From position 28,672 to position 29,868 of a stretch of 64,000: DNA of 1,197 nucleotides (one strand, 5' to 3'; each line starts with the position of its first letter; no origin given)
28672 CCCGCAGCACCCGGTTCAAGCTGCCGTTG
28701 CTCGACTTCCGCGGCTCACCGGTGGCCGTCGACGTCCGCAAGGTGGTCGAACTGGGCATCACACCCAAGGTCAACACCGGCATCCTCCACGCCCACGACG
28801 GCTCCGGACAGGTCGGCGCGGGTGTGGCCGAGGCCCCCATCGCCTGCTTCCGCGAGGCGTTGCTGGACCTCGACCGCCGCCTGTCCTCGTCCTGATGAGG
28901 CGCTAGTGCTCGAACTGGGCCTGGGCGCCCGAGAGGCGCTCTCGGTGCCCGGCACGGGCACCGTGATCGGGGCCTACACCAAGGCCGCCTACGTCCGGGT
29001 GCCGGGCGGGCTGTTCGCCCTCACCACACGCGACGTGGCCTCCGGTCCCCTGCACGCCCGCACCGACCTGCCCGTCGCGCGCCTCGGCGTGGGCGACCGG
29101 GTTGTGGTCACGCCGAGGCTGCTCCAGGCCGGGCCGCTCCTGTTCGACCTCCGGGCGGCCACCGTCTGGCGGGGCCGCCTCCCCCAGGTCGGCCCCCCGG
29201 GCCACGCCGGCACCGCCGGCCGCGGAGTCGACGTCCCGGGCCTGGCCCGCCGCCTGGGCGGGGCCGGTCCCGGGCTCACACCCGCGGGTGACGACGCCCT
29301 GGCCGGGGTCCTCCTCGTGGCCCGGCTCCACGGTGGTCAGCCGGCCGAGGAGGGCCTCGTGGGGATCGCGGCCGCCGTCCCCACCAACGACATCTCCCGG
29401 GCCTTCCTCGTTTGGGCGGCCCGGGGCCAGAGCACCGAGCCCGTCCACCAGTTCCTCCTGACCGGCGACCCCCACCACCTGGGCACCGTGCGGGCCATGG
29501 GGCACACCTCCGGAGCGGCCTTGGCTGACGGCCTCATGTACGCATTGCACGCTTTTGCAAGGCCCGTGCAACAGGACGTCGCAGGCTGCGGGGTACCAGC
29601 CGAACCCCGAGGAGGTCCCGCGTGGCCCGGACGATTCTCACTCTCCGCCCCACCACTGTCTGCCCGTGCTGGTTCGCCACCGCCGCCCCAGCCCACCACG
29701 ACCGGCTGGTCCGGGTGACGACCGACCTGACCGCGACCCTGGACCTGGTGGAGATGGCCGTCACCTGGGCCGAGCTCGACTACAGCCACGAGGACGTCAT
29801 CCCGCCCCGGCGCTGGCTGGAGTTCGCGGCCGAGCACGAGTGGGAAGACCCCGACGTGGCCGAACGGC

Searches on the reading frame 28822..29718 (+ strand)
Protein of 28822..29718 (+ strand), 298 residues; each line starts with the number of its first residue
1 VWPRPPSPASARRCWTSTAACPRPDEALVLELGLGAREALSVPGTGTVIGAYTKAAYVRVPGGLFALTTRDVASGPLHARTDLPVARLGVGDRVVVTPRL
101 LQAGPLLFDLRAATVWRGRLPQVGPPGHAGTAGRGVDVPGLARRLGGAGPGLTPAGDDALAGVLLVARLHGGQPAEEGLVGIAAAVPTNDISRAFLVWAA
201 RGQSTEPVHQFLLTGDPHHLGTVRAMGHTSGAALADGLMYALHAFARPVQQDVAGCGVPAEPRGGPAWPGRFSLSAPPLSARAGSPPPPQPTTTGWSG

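Call 6: search_protein_families(library=pfam, proteins=[window:28822-29718:+])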
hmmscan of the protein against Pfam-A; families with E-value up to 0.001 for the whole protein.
window:28822-29718:+ (298 aa): 1 family
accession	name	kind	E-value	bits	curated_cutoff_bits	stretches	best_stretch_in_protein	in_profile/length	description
PF11392.14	AllH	-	7.2e-16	59.2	25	1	147-242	3-109/109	Oxamate carbamoyltransferase subunit AllH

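Call 8: search_protein_families(library=ncbifam, proteins=[window:28822-29718:+])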
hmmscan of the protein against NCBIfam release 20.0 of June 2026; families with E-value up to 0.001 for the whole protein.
window:28822-29718:+ (298 aa): 0 families

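Call 57: search_solved_structures(query=window:28906-29718:+, max_evalue=0.1)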
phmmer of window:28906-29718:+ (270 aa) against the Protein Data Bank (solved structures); distinct sequences matched with E-value up to 0.1: 0.

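Call 72: find_homologous_proteins(query=window:28906-29718:+, max_evalue=0.001)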
Query window:28906-29718:+ (270 aa): 552 proteins with E <= 0.001 among 8000 candidates; the best 120 are listed.
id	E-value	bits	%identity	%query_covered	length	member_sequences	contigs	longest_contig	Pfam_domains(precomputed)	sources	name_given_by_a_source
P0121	1.6e-166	571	98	100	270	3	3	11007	PF11392.15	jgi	jgi:hypothetical protein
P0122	2.5e-92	327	68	100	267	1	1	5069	PF11392.15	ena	-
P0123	1.1e-70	256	63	81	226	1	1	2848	PF11392.15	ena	-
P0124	3.4e-61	225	55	80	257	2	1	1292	PF11392.15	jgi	-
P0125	1.8e-59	220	55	76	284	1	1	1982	PF11392.15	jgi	-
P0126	2.1e-59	219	54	75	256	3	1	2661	PF11392.15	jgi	jgi:hypothetical protein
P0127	2.2e-59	219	55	75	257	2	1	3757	PF11392.15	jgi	jgi:hypothetical protein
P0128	8.5e-59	217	52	73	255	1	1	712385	PF11392.15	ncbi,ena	-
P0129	2.0e-57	213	57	68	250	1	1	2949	PF11392.15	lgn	-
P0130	4.6e-56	208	56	63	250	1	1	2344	PF11392.15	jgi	jgi:hypothetical protein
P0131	7.2e-55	205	50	79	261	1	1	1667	PF11392.15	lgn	-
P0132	1.2e-54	204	49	79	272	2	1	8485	PF11392.15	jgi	jgi:hypothetical protein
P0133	1.8e-54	203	54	69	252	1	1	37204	PF11392.15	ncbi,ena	-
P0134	3.1e-54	202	53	75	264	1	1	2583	PF11392.15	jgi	jgi:hypothetical protein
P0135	3.3e-54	202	53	75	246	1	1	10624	PF11392.15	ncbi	ncbi:MAG: DUF2877 domain-containing protein [Acidimicrobiales bacterium]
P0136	6.2e-54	202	48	76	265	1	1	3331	PF11392.15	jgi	jgi:hypothetical protein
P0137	7.8e-54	201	50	79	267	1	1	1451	PF11392.15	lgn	-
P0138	1.7e-53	200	47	75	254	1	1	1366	PF11392.15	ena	-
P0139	2.3e-53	200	48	79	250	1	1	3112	PF11392.15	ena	-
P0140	2.5e-52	196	50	80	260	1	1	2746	PF11392.15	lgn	-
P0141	6.7e-52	195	50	75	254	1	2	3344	PF11392.15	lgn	-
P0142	8.3e-52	195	49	76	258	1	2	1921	PF11392.15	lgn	-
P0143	1.6e-51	194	49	75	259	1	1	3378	PF11392.15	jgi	jgi:hypothetical protein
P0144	1.8e-51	193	50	76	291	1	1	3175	PF11392.15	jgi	-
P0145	3.3e-51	193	50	79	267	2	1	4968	PF11392.15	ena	-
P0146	5.2e-51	192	51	80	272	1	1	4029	PF11392.15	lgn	-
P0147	6.9e-51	192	51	79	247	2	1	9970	PF11392.15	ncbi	-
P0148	2.9e-50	189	50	79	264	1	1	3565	PF11392.15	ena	-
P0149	9.1e-50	188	48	80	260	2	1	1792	PF11392.15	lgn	-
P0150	1.1e-49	188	49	75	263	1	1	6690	PF11392.15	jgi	jgi:hypothetical protein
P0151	3.1e-49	186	51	79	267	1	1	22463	PF11392.15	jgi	jgi:hypothetical protein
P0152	3.5e-49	186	51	79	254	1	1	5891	PF11392.15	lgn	-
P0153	7.9e-49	185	48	75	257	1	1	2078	PF11392.15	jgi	jgi:hypothetical protein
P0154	1.0e-48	184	50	80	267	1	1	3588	PF11392.15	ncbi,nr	ncbi:MAG TPA: DUF2877 domain-containing protein [Actinomycetota bacterium]|nr:DUF2877 domain-contain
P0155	1.1e-48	184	50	76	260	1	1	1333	PF11392.15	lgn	-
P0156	1.1e-47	181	49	75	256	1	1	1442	PF11392.15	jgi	jgi:hypothetical protein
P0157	1.8e-47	180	47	80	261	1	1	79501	PF11392.15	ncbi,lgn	-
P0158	2.1e-47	180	47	82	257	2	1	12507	PF11392.15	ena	-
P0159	2.6e-47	180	51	81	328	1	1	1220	PF11392.15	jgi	jgi:hypothetical protein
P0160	6.7e-47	178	54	62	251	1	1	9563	PF11392.15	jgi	jgi:hypothetical protein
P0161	2.4e-46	177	47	75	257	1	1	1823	PF11392.15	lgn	-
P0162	5.0e-46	176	48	74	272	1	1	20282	PF11392.15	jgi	jgi:hypothetical protein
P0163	5.6e-46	175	48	73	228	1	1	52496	PF11392.15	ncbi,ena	-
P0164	8.8e-46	175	48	76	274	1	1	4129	PF11392.15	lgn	-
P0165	1.9e-45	174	46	79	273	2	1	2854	PF11392.15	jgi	jgi:hypothetical protein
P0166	5.9e-45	172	49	72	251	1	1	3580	PF11392.15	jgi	jgi:hypothetical protein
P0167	7.1e-45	172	46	81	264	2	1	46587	PF11392.15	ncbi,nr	ncbi:MAG TPA: DUF2877 domain-containing protein [Acidimicrobiales bacterium]|nr:DUF2877 domain-conta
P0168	4.8e-44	169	48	83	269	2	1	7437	PF11392.15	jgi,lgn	jgi:hypothetical protein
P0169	1.4e-43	168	48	75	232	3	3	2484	PF11392.15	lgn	-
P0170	2.3e-43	167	47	80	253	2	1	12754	PF11392.15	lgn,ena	-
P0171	2.6e-43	167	46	76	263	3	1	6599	PF11392.15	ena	-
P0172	5.1e-43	166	56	41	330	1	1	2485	PF11392.15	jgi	-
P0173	7.1e-43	165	49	80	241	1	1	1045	PF11392.15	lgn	-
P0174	8.3e-43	165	45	84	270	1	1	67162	PF11392.15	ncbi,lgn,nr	ncbi:MAG: hypothetical protein QOG43_795 [Actinomycetota bacterium]|nr:hypothetical protein [Actinom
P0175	8.8e-43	165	47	78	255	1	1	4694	PF11392.15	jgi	jgi:hypothetical protein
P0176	2.5e-42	163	47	80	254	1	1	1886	PF11392.15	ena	-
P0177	2.7e-42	163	49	79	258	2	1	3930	PF11392.15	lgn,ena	-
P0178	2.8e-42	163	47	69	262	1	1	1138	PF11392.15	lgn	-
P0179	5.1e-42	162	46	80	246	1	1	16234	PF11392.15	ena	-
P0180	8.5e-42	162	51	39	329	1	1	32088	PF11392.15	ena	-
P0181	9.4e-42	162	48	72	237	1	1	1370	PF11392.15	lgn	-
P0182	1.1e-41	161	45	70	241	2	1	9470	PF11392.15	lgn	-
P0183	1.2e-41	161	46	80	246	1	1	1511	PF11392.15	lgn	-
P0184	1.2e-41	161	46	81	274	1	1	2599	PF11392.15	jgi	jgi:hypothetical protein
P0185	2.0e-41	161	48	79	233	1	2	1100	PF11392.15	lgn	-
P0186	1.1e-40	158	44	81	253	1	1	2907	PF11392.15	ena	-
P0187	2.0e-40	157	46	79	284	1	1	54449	PF11392.15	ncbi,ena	-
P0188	5.8e-40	156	48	76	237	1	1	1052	PF11392.15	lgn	-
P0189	4.6e-39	153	47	79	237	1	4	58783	PF11392.15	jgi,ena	-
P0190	9.0e-39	152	50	67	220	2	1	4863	PF11392.15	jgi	jgi:hypothetical protein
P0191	1.1e-38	151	44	80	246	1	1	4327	PF11392.15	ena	-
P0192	1.6e-38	151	46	68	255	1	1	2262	PF11392.15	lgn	-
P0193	2.8e-38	150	49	77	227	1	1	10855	PF11392.15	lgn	-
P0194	6.2e-38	149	45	79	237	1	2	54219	PF11392.15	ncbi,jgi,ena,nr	ncbi:MAG TPA: DUF2877 domain-containing protein [Acidimicrobiales bacterium]|nr:DUF2877 domain-conta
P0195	1.3e-37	148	43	75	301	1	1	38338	PF11392.15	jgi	jgi:hypothetical protein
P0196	2.1e-37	147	45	79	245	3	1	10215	PF11392.15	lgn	-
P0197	2.9e-37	147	42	73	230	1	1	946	PF11392.15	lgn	-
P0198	2.9e-37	147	44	80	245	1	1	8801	PF11392.15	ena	-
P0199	3.7e-37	146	42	76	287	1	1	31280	PF11392.15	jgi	jgi:hypothetical protein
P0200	5.2e-37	146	47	67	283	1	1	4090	PF11392.15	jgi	jgi:hypothetical protein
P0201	6.1e-37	146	43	74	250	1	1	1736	PF11392.15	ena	-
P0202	7.3e-37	145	46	80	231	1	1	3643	PF11392.15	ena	-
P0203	8.3e-37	145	43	77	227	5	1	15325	PF11392.15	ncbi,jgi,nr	ncbi:MAG: hypothetical protein QOF30_2509 [Acidimicrobiaceae bacterium]|jgi:hypothetical protein|nr:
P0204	1.7e-36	144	46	80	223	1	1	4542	PF11392.15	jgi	jgi:hypothetical protein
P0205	2.0e-36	144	44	82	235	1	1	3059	PF11392.15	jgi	jgi:hypothetical protein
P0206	2.1e-36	144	41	74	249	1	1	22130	PF11392.15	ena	-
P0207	3.1e-36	143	44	80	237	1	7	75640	PF11392.15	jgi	jgi:hypothetical protein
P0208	6.2e-36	142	47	79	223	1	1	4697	PF11392.15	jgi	jgi:hypothetical protein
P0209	6.5e-36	142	43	80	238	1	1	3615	PF11392.15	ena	-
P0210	1.2e-35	141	46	80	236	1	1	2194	PF11392.15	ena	-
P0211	1.4e-35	141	48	67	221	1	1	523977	PF11392.15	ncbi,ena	-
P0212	1.8e-35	141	45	80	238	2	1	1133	PF11392.15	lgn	-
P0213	1.9e-35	141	43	80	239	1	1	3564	PF11392.15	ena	-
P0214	2.8e-35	140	46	79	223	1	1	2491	PF11392.15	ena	-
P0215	3.6e-35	140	46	79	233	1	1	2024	PF11392.15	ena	-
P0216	7.4e-35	139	43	82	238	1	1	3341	PF11392.15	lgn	-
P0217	8.1e-35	139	46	80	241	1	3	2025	PF11392.15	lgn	-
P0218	9.2e-35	139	39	80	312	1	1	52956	PF11392.15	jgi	jgi:hypothetical protein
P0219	1.3e-34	138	40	69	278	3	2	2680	PF11392.15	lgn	-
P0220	2.4e-34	137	45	79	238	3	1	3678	PF11392.15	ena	-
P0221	2.7e-34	137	46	80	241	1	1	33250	PF11392.15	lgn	-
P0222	2.8e-34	137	41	81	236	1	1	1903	PF11392.15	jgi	jgi:hypothetical protein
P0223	3.5e-34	137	44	67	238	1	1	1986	PF11392.15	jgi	jgi:hypothetical protein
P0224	3.8e-34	137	45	77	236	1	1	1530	PF11392.15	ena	-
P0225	3.9e-34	137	46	77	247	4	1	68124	PF11392.15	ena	-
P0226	3.9e-34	137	46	77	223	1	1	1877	PF11392.15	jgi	jgi:hypothetical protein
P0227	5.9e-34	136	44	79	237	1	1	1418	PF11392.15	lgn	-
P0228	6.5e-34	136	44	78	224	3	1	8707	PF11392.15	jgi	jgi:hypothetical protein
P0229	6.7e-34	136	41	82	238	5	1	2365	PF11392.15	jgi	jgi:hypothetical protein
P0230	8.8e-34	135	40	80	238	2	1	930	PF11392.15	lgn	-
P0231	9.0e-34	135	41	74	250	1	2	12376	PF11392.15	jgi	jgi:uncharacterized protein DUF2877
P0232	1.1e-33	135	45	81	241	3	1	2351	PF11392.15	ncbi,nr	ncbi:MAG TPA: DUF2877 domain-containing protein [Pseudonocardia sp.]|nr:DUF2877 domain-containing pr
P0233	1.1e-33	135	41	82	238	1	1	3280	PF11392.15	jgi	jgi:uncharacterized protein DUF2877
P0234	1.7e-33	134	42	80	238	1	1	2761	PF11392.15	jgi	jgi:hypothetical protein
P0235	1.8e-33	134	46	77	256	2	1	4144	PF11392.15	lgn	-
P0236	2.8e-33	134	44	83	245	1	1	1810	PF11392.15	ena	-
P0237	2.9e-33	134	43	78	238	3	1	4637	PF11392.15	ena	-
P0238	2.9e-33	134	41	80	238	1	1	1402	PF11392.15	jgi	jgi:hypothetical protein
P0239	5.3e-33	133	41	79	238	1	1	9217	PF11392.15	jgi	jgi:hypothetical protein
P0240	5.7e-33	133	41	80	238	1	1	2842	PF11392.15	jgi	jgi:hypothetical protein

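Call 73: find_encoding_contigs(protein=P0211, flank=10000, max_places=1)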
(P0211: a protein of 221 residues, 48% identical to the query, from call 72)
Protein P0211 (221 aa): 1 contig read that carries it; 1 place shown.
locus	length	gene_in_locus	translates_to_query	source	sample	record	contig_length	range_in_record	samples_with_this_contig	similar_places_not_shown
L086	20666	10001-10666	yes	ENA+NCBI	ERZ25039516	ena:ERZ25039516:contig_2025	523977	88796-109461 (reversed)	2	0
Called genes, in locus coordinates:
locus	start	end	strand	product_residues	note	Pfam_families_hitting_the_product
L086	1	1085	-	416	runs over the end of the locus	PF13506:Glyco_transf_21, PF13641:Glyco_tranf_2_3, PF00535:Glycos_transf_2, PF10111:Glyco_tranf_2_2 (faint), PF01644:Chitin_synth_1 (weak), PF03142:Chitin_synth_2, PF13632:Glyco_trans_2_3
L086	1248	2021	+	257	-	PF00106:adh_short, PF13561:adh_short_C2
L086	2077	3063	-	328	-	PF00586:AIRS, PF02769:AIRS_C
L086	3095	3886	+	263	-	PF02679:ComA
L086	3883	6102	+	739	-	PF24830:DUF7714, PF00206:Lyase_1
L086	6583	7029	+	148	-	PF00291:PALP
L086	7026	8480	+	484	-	PF00206:Lyase_1, PF14698:ASL_C2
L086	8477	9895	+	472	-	PF06545:AllG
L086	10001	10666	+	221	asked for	PF11392:AllH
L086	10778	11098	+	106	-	-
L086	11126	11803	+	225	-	PF01965:DJ-1_PfpI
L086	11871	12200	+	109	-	PF00085:Thioredoxin, PF13899:Thioredoxin_7 (weak), PF13098:Thioredoxin_2 (weak)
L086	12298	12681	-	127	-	PF13411:MerR_1, PF00376:MerR, PF09278:MerR-DNA-bind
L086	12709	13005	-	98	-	-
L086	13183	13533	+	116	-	PF18899:DUF5655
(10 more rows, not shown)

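Call 74: find_encoding_contigs(protein=P0207, flank=10000, max_places=1)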
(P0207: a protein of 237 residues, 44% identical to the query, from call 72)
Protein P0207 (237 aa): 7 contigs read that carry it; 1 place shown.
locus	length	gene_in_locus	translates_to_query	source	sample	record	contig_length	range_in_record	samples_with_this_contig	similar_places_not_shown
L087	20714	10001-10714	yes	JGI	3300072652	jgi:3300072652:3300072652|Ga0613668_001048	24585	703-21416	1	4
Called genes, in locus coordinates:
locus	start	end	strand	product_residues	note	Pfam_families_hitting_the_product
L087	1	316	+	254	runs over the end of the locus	PF04055:Radical_SAM (weak)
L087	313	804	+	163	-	PF13673:Acetyltransf_10, PF00583:Acetyltransf_1, PF21926:FeeM (faint), PF13508:Acetyltransf_7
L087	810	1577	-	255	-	PF14023:Bestrophin-like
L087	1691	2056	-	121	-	-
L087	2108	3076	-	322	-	PF00586:AIRS, PF02769:AIRS_C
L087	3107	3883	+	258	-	PF02679:ComA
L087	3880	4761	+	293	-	PF24830:DUF7714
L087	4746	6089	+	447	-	PF00206:Lyase_1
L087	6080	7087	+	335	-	PF00291:PALP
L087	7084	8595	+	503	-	PF00206:Lyase_1, PF14698:ASL_C2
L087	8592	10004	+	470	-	PF06545:AllG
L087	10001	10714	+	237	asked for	PF11392:AllH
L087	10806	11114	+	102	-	-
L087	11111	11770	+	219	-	PF01965:DJ-1_PfpI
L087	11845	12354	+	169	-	-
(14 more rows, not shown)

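Call 75: find_encoding_contigs(protein=P0225, flank=10000, max_places=1)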
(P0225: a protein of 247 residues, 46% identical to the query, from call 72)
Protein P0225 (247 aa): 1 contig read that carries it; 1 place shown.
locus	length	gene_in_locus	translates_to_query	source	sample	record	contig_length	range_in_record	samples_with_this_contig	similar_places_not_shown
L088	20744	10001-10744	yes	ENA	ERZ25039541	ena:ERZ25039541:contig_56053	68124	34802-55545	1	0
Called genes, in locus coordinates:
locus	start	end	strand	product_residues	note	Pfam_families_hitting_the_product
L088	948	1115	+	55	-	-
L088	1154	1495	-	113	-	PF02566:OsmC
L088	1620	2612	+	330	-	-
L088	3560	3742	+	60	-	PF02679:ComA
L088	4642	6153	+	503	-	-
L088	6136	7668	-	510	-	-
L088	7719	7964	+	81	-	-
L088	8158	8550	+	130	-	-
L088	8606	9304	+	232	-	-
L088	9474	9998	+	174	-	PF06545:AllG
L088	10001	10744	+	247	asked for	PF11392:AllH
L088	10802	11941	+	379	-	-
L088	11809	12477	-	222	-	-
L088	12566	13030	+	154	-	-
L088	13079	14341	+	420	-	PF21006:NHase_beta_N, PF02211:NHase_beta_C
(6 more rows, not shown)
